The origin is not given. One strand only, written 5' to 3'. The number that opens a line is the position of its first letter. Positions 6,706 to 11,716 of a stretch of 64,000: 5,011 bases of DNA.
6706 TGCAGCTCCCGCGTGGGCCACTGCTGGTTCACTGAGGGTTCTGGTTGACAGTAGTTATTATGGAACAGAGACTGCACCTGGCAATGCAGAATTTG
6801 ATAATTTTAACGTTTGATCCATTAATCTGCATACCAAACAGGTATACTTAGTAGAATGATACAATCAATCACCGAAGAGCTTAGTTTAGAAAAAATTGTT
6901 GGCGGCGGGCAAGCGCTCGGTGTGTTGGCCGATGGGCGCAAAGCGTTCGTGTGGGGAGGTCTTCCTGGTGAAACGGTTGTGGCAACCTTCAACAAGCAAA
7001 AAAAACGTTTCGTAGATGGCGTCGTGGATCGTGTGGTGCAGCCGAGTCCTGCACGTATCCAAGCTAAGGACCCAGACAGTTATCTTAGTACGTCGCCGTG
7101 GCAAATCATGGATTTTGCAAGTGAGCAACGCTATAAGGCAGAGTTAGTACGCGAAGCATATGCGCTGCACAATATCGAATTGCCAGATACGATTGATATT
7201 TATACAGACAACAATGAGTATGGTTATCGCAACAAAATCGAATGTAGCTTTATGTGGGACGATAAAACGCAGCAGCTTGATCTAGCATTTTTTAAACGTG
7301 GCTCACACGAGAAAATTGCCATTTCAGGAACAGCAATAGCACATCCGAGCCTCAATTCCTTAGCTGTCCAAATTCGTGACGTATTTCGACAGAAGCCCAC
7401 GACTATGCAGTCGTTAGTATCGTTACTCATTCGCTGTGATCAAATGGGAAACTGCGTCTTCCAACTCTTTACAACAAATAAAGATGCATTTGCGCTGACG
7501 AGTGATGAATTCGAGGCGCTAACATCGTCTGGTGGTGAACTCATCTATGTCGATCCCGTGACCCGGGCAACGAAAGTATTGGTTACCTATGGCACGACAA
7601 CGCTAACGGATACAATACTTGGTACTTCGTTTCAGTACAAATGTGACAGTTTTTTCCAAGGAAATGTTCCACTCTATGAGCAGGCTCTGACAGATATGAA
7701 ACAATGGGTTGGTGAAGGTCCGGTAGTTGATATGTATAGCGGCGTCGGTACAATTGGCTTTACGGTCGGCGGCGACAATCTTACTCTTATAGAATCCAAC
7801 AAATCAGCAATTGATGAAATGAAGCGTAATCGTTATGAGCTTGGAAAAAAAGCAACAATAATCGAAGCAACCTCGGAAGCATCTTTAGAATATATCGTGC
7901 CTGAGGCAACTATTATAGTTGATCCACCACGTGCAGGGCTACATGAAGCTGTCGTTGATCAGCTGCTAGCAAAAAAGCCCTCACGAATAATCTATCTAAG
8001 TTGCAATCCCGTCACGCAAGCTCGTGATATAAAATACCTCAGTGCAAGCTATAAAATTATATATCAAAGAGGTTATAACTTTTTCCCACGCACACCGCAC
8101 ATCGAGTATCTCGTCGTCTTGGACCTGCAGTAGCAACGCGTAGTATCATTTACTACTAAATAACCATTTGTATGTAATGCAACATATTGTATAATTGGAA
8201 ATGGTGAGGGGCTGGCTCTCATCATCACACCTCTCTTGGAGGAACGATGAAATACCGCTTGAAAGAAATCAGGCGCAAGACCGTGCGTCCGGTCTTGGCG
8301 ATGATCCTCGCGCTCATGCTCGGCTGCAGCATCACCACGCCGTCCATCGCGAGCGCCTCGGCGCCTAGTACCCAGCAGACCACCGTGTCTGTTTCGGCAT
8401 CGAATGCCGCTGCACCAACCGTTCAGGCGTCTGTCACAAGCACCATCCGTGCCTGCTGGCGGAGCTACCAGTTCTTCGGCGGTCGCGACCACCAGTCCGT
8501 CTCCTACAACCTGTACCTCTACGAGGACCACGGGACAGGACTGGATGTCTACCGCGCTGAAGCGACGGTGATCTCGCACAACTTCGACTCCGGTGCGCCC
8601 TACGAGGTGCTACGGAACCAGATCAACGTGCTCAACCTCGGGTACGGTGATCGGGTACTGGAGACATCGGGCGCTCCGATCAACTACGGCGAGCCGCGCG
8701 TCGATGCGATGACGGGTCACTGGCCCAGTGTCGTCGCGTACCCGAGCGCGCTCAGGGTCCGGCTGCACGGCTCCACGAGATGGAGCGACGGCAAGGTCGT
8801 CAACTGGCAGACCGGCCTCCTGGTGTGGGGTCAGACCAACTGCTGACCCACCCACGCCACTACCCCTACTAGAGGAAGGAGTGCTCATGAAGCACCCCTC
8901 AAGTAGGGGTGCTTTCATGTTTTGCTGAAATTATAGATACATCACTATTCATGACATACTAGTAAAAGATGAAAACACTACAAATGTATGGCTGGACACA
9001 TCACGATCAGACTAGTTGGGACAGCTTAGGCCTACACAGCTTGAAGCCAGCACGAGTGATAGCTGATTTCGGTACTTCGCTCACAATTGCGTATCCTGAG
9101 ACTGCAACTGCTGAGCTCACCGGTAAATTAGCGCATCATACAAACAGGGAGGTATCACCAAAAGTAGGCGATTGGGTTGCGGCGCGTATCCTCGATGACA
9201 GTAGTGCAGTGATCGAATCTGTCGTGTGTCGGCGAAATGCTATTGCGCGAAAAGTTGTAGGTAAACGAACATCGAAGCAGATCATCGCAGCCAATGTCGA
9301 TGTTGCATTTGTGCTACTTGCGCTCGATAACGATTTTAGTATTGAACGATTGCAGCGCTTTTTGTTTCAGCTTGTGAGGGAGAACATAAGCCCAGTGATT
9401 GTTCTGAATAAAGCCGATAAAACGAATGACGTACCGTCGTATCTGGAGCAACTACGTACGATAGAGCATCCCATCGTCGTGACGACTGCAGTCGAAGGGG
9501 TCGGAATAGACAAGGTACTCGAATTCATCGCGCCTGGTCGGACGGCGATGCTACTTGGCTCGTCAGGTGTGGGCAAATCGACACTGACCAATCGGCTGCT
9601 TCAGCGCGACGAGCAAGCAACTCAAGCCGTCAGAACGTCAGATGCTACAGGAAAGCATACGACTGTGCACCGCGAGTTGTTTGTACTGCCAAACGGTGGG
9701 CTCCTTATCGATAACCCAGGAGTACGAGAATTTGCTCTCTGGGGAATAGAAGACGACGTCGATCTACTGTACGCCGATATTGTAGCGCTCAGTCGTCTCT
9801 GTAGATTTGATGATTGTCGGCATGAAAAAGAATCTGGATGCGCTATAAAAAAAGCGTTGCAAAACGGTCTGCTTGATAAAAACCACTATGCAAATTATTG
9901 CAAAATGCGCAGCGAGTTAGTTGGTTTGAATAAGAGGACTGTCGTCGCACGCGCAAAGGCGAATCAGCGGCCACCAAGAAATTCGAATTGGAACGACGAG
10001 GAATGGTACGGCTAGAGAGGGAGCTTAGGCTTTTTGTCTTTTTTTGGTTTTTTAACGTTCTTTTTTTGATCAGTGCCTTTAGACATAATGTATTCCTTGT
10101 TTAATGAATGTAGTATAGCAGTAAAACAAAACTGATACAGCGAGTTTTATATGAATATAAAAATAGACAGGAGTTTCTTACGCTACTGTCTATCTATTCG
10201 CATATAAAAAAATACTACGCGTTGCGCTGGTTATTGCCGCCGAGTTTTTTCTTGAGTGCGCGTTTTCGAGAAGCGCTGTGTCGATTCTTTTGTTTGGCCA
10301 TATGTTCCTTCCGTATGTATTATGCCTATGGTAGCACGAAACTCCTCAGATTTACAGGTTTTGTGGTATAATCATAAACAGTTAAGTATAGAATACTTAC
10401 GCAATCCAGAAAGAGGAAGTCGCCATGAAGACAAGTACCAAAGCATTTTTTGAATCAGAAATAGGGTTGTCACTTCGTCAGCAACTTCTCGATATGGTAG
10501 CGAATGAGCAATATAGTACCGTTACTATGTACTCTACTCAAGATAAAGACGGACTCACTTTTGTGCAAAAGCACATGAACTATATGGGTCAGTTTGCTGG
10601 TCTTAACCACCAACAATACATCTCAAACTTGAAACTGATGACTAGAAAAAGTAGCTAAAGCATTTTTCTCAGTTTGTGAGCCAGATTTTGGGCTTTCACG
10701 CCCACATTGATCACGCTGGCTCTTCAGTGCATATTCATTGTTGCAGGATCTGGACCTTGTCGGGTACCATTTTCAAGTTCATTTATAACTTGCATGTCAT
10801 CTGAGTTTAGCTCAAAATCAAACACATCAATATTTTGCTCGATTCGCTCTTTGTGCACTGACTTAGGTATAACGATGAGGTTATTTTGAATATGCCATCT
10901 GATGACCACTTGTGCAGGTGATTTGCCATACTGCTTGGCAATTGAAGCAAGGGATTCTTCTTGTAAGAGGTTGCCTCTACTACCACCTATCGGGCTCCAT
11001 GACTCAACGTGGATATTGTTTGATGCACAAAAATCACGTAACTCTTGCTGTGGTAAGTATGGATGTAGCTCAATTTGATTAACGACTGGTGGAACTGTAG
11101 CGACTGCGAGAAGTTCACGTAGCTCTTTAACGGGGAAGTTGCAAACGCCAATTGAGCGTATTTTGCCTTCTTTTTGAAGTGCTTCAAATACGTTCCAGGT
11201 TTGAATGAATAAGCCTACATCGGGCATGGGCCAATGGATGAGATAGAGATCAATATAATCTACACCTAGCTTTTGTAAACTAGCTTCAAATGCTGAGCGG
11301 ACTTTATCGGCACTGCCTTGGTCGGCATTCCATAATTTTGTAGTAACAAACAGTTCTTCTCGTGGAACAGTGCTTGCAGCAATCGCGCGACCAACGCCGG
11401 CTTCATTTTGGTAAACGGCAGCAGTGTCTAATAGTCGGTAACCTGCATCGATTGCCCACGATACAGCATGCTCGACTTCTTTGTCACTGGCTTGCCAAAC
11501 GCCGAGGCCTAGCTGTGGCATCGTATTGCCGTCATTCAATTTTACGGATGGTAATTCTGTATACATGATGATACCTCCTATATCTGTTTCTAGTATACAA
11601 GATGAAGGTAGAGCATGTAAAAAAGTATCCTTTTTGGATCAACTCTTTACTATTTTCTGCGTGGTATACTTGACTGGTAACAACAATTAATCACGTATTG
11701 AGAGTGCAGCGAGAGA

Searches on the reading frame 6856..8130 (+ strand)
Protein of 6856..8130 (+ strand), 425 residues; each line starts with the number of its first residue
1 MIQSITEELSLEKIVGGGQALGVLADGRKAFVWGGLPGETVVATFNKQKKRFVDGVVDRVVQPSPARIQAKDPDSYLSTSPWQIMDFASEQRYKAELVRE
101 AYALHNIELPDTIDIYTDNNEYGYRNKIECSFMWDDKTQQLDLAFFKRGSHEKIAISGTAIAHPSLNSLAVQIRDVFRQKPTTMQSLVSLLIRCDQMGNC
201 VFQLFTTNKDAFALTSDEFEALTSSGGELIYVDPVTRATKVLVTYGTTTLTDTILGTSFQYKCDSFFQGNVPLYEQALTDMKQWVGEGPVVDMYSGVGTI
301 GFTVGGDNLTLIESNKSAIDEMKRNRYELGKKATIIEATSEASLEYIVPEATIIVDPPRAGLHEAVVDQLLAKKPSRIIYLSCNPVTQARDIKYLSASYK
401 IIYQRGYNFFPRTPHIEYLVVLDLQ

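Call 50: find_homologous_proteins(query=window:6856-8130:+)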
Query window:6856-8130:+ (425 aa): 7604 proteins with E <= 0.001 among 8000 candidates; the best 120 are listed.
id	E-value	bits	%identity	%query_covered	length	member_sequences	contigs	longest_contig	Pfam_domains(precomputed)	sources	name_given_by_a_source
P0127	1.4e-283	958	100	100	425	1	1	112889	PF05958.18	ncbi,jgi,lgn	-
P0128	7.8e-188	643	65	100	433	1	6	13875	PF05958.18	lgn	-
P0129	4.9e-186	637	65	100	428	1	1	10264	PF03602.22,PF05958.18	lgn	-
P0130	9.2e-183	626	64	100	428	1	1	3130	PF05958.18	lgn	-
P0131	4.0e-182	624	64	100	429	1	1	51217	PF03602.22,PF05958.18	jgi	-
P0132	9.8e-182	623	65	100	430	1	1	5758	PF05958.18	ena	-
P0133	3.3e-181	621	64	100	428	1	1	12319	PF03602.22,PF05958.18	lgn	-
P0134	4.1e-179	614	62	100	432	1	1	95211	PF05958.18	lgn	-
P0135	6.5e-179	614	64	100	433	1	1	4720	PF05958.18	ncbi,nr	ncbi:class I SAM-dependent RNA methyltransferase [Pedobacter sp.]|nr:class I SAM-dependent RNA methy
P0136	6.8e-179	614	63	98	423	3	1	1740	PF05958.18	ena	-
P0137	9.0e-178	610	62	100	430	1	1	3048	PF05958.18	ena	-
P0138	1.2e-177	610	63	100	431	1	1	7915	PF05958.18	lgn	-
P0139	1.4e-177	609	61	100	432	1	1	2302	PF05958.18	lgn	-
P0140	2.2e-177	609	62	100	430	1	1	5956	PF05958.18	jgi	jgi:23S rRNA (uracil1939-C5)-methyltransferase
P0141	2.4e-177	608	62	100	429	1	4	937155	PF03602.22,PF05958.18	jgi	-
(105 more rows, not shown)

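Call 51: find_encoding_contigs(protein=P0131, flank=8000, max_places=2)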
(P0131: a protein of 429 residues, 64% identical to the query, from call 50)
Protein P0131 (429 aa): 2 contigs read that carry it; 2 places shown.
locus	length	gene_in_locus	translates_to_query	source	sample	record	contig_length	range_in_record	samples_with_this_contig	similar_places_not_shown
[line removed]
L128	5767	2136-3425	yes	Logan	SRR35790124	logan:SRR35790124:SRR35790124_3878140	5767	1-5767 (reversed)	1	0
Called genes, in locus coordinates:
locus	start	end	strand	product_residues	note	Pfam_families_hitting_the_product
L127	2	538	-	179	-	?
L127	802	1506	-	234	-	PF24038:DUF7347 (weak), PF24266:HTH_HVO_0163_N (faint), PF00293:NUDIX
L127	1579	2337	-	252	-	PF03372:Exo_endo_phos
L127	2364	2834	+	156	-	-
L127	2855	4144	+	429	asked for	PF03602:Cons_hypoth95 (weak), PF05958:tRNA_U5-meth_tr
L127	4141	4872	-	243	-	PF00293:NUDIX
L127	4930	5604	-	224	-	-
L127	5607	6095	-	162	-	-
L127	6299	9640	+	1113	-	PF00580:UvrD-helicase, PF13245:AAA_19, PF13604:AAA_30 (faint), PF13361:UvrD_C, PF13538:UvrD_C_2 (faint), PF12705:PDDEXK_1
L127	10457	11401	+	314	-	PF01207:Dus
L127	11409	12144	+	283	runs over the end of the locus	PF06790:UPF0259 (weak)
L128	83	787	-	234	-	PF24038:DUF7347 (weak), PF24266:HTH_HVO_0163_N (faint), PF00293:NUDIX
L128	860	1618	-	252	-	PF03372:Exo_endo_phos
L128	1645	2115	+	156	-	-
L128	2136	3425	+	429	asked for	PF03602:Cons_hypoth95 (weak), PF05958:tRNA_U5-meth_tr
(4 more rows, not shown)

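Call 52: find_encoding_contigs(protein=P0134, flank=8000, max_places=2)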
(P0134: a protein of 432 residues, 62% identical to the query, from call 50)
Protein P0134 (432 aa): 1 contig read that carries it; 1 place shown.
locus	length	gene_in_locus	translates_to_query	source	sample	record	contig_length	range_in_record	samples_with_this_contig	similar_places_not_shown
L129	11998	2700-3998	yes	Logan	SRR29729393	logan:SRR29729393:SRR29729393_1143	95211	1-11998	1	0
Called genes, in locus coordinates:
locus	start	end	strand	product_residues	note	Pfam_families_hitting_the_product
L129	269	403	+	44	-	-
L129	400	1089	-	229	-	PF12917:YfbR-like, PF13023:HD_3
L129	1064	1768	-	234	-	PF24038:DUF7347, PF00293:NUDIX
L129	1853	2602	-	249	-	PF03372:Exo_endo_phos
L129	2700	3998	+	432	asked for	PF05958:tRNA_U5-meth_tr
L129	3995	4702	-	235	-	PF00293:NUDIX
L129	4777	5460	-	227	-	-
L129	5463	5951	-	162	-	-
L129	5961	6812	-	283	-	PF00781:DAGK_cat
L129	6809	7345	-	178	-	PF01569:PAP2, PF14378:PAP2_3 (weak)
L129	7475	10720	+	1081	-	PF00580:UvrD-helicase, PF13245:AAA_19, PF13361:UvrD_C, PF13538:UvrD_C_2 (faint), PF12705:PDDEXK_1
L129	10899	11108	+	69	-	-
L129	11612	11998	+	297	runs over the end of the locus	PF01207:Dus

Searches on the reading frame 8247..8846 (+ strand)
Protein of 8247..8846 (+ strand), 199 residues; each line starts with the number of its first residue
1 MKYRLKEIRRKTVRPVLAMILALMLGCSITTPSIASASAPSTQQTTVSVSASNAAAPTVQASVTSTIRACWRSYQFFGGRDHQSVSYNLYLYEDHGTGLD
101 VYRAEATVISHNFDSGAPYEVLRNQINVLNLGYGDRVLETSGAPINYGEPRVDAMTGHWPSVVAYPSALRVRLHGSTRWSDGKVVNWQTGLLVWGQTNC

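Call 74: search_protein_families(library=pfam, proteins=[window:8247-8846:+], max_evalue=0.001)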
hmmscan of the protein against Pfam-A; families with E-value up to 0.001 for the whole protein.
window:8247-8846:+ (199 aa): 0 families

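Call 86: search_dna_similar(query=window:8247-8843:+, collection=phages, mode=protein, max_rows=10, max_evalue=0.01)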
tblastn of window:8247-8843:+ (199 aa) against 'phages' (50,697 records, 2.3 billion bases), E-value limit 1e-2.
No match.

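Call 93: search_protein_families(library=ncbifam, proteins=[window:8247-8843:+], max_evalue=0.01)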
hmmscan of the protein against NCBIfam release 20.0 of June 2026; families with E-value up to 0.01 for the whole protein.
window:8247-8843:+ (199 aa): 0 families

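Call 94: search_protein_families(library=padloc, proteins=[window:8247-8843:+], max_evalue=0.01)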
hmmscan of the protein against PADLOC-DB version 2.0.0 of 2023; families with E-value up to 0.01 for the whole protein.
window:8247-8843:+ (199 aa): 0 families

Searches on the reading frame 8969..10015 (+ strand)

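Call 74: search_protein_families(library=pfam, proteins=[window:8969-10015:+], max_evalue=0.001)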
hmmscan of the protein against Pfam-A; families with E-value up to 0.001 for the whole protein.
window:8969-10015:+ (348 aa): 5 families
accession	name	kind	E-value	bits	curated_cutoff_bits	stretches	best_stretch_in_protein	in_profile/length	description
PF03193.22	RsgA_GTPase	-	1.2e-46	159.2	30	1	87-258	3-174/174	RsgA GTPase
PF01926.29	MMR_HSR1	-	1.2e-06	29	21.9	1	193-253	2-58/113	50S ribosome-binding GTPase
PF00009.33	GTP_EFTU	-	5.1e-06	26.6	26.5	0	108-187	91-182/188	Elongation factor Tu GTP binding domain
PF00005.33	ABC_tran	-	9.7e-05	23.4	25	1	187-243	8-67/137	ABC transporter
PF02421.24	FeoB_N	-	0.00094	19.2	27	0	121-185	87-154/156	Ferrous iron transport protein B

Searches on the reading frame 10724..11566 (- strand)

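Call 74: search_protein_families(library=pfam, proteins=[window:10724-11566:-], max_evalue=0.001)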
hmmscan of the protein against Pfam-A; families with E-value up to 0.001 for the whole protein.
window:10724-11566:- (280 aa): 1 family
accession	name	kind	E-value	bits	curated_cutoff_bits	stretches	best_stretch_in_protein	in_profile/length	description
PF00248.27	Aldo_ket_red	-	3.5e-63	213.8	24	1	19-265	2-290/291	Aldo/keto reductase family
